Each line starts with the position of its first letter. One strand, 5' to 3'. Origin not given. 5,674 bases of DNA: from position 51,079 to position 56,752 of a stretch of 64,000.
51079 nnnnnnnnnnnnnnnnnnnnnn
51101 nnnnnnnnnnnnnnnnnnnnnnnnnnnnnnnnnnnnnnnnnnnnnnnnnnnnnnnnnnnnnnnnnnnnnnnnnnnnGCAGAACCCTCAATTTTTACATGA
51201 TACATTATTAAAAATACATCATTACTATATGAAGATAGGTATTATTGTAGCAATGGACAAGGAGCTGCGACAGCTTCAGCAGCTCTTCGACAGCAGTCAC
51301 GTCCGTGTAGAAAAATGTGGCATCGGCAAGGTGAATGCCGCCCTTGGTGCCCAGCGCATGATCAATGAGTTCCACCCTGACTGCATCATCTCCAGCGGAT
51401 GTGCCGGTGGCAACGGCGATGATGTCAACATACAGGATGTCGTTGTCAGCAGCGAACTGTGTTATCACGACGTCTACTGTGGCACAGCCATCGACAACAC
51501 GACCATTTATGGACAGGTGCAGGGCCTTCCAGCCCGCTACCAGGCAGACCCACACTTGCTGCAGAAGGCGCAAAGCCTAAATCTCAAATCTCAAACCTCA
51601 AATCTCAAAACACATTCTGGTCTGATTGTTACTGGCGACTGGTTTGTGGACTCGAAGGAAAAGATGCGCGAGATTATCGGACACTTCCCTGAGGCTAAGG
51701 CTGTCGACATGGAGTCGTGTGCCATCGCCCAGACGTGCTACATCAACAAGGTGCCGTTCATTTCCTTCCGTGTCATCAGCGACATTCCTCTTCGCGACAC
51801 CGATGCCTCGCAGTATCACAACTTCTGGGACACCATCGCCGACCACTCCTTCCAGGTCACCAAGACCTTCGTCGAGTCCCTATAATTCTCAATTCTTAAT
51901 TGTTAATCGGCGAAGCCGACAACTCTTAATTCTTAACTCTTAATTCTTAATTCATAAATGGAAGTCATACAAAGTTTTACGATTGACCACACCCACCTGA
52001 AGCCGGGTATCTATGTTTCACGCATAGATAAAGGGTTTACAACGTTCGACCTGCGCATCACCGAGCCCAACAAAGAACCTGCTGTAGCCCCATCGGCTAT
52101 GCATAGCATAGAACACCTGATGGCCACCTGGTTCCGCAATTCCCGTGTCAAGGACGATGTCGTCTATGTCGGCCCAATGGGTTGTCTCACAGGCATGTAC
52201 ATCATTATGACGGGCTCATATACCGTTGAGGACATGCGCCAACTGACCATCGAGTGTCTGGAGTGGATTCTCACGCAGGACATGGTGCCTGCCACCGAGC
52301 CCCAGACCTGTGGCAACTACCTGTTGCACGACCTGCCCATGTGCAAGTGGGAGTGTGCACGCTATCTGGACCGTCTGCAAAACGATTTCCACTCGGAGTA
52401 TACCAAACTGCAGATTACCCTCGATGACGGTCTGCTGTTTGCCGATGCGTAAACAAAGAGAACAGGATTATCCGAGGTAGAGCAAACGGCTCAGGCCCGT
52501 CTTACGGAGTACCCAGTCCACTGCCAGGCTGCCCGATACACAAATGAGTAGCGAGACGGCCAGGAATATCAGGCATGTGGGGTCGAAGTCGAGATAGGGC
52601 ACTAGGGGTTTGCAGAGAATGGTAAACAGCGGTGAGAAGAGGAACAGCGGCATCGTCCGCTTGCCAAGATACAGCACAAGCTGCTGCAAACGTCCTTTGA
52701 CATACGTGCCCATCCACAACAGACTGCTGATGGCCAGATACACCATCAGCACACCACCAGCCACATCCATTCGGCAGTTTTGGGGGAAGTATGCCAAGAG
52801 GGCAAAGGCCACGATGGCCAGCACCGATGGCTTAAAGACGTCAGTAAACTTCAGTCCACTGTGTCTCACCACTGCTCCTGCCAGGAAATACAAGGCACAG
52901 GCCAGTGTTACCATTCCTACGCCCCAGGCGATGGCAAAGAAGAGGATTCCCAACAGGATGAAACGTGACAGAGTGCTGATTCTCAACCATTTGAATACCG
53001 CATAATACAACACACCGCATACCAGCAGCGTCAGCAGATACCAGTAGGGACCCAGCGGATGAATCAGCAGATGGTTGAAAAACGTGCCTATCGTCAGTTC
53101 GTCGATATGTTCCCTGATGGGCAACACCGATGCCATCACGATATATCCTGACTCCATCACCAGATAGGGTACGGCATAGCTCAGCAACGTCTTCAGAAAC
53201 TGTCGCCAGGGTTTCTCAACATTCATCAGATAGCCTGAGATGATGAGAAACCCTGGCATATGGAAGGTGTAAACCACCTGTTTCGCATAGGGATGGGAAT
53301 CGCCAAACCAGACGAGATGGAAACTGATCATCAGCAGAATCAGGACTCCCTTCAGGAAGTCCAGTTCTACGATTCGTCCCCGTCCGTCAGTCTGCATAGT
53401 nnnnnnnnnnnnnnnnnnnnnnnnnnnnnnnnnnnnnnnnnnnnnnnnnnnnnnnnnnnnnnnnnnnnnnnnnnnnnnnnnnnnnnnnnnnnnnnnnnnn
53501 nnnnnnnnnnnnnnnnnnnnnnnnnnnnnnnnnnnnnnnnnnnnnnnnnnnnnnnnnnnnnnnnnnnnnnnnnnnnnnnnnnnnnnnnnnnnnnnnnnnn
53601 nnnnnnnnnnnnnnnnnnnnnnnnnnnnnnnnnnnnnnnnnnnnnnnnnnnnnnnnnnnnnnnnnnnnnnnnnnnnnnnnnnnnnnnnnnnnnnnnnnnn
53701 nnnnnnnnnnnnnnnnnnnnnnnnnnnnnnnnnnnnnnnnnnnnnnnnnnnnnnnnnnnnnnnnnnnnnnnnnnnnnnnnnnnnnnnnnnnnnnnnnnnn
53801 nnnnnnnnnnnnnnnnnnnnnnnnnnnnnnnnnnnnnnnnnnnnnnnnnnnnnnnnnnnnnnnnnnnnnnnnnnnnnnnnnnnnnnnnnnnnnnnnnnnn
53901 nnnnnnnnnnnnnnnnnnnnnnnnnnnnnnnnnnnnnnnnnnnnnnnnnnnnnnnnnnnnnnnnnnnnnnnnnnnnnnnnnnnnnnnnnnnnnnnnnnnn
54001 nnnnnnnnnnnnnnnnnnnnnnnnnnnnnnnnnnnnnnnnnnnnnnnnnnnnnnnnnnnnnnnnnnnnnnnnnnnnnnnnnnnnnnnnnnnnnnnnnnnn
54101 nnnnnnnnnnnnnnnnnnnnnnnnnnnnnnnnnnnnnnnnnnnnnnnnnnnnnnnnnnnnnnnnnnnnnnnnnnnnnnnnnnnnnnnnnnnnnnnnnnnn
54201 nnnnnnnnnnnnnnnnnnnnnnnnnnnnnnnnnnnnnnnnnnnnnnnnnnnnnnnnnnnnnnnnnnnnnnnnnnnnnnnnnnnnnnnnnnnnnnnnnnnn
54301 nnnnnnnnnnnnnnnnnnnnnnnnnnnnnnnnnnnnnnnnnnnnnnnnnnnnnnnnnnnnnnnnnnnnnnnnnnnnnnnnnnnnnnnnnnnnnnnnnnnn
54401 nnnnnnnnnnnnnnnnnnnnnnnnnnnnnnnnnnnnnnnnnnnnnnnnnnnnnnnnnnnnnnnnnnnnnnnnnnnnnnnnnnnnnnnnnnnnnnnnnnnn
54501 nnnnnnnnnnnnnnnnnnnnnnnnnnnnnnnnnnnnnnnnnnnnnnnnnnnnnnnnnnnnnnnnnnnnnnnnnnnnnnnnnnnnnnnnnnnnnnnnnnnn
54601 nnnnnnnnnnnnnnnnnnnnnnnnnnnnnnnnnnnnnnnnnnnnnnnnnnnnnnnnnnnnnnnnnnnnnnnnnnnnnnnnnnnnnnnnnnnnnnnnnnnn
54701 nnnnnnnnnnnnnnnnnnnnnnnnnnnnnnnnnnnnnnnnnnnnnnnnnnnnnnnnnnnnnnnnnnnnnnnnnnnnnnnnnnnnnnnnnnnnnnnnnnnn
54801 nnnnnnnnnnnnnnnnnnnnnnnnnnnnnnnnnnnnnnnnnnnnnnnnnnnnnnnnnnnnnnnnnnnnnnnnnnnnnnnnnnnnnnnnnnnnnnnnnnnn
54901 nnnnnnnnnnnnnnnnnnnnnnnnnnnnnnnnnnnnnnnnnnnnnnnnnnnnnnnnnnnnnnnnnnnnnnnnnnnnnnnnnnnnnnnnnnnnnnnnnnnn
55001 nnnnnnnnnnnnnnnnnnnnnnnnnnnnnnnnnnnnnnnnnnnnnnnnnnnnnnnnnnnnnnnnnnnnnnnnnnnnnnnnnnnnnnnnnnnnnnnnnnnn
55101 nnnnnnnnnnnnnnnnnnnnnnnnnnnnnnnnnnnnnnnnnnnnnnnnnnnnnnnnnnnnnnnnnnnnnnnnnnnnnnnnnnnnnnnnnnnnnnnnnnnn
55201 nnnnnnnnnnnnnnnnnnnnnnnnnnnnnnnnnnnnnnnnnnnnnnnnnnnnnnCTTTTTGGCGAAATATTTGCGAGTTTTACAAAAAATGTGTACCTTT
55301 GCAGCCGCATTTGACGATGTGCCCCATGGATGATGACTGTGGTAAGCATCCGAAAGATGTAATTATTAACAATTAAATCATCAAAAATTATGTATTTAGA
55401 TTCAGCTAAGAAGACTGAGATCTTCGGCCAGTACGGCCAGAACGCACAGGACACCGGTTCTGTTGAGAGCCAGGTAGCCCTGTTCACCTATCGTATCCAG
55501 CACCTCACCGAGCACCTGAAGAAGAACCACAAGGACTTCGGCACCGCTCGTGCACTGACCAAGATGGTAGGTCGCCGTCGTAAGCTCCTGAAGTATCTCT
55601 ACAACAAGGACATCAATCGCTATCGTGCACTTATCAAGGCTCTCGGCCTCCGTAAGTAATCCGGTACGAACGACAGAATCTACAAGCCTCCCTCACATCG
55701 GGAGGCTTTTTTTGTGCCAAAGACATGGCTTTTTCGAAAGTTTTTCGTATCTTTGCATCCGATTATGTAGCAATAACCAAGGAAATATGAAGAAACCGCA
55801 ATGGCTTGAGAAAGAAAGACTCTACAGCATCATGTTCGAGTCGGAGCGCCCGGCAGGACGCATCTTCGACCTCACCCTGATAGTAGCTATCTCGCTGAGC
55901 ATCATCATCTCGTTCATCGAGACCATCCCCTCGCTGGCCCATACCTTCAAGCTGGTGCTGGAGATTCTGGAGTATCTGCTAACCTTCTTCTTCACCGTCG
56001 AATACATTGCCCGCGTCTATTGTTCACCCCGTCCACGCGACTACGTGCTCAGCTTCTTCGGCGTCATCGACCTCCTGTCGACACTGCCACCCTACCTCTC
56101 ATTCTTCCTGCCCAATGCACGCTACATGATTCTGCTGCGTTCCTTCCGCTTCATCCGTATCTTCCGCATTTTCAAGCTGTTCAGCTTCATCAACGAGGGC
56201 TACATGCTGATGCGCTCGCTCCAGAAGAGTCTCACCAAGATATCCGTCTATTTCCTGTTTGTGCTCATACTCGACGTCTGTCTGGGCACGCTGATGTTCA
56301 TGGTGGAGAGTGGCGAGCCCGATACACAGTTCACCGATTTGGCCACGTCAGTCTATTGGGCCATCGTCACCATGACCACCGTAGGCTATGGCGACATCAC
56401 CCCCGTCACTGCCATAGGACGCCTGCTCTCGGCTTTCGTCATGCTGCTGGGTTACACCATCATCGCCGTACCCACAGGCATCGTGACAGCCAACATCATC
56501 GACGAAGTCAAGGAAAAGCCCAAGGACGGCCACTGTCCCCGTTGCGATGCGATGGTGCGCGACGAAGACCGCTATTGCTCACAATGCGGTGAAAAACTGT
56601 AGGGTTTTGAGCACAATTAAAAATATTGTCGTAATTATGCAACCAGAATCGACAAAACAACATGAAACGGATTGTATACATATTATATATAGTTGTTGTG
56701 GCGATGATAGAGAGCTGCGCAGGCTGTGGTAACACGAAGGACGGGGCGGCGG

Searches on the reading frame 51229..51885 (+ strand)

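Call 88: search_protein_families(library=pfam, proteins=[window:51229-51885:+], max_evalue=0.00001)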
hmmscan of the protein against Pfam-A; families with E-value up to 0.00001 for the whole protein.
window:51229-51885:+ (218 aa): 1 family
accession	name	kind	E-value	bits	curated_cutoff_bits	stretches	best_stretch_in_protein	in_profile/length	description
PF01048.26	PNP_UDP_1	-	5.2e-39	134.5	25.1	1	24-215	43-232/233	Phosphorylase superfamily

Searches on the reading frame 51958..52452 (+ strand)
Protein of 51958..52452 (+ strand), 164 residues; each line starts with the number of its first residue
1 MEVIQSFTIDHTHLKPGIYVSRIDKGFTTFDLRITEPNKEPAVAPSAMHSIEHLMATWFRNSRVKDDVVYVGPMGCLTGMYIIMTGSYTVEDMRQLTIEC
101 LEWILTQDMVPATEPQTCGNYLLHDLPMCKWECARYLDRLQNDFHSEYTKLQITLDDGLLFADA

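Call 88: search_protein_families(library=pfam, proteins=[window:51958-52452:+], max_evalue=0.00001)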
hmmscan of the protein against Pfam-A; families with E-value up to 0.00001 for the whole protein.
window:51958-52452:+ (164 aa): 1 family
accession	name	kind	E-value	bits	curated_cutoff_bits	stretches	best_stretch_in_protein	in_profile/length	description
PF02664.20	LuxS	-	3.9e-46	157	27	1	4-141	2-149/154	S-Ribosylhomocysteinase (LuxS)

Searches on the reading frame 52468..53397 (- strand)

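Call 88: search_protein_families(library=pfam, proteins=[window:52468-53397:-], max_evalue=0.00001)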
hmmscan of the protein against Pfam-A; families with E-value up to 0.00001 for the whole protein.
window:52468-53397:- (309 aa): 1 family
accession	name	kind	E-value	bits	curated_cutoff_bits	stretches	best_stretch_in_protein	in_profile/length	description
PF01757.29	Acyl_transf_3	-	1.3e-23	84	31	1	10-289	2-322/326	Acyltransferase domain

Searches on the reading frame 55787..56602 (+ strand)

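Call 88: search_protein_families(library=pfam, proteins=[window:55787-56602:+], max_evalue=0.00001)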
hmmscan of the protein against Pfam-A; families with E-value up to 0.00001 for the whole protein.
window:55787-56602:+ (271 aa): 3 families
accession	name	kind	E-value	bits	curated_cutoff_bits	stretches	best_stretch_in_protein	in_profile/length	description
PF00520.37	Ion_trans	-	5.1e-31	108.2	25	1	25-238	2-234/241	Ion transport protein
PF07885.22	Ion_trans_2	-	3e-15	56.3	22.5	1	159-235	2-75/79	Ion channel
PF13240.11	Zn_Ribbon_1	-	4.3e-06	26.8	25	1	249-271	1-23/23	zinc-ribbon domain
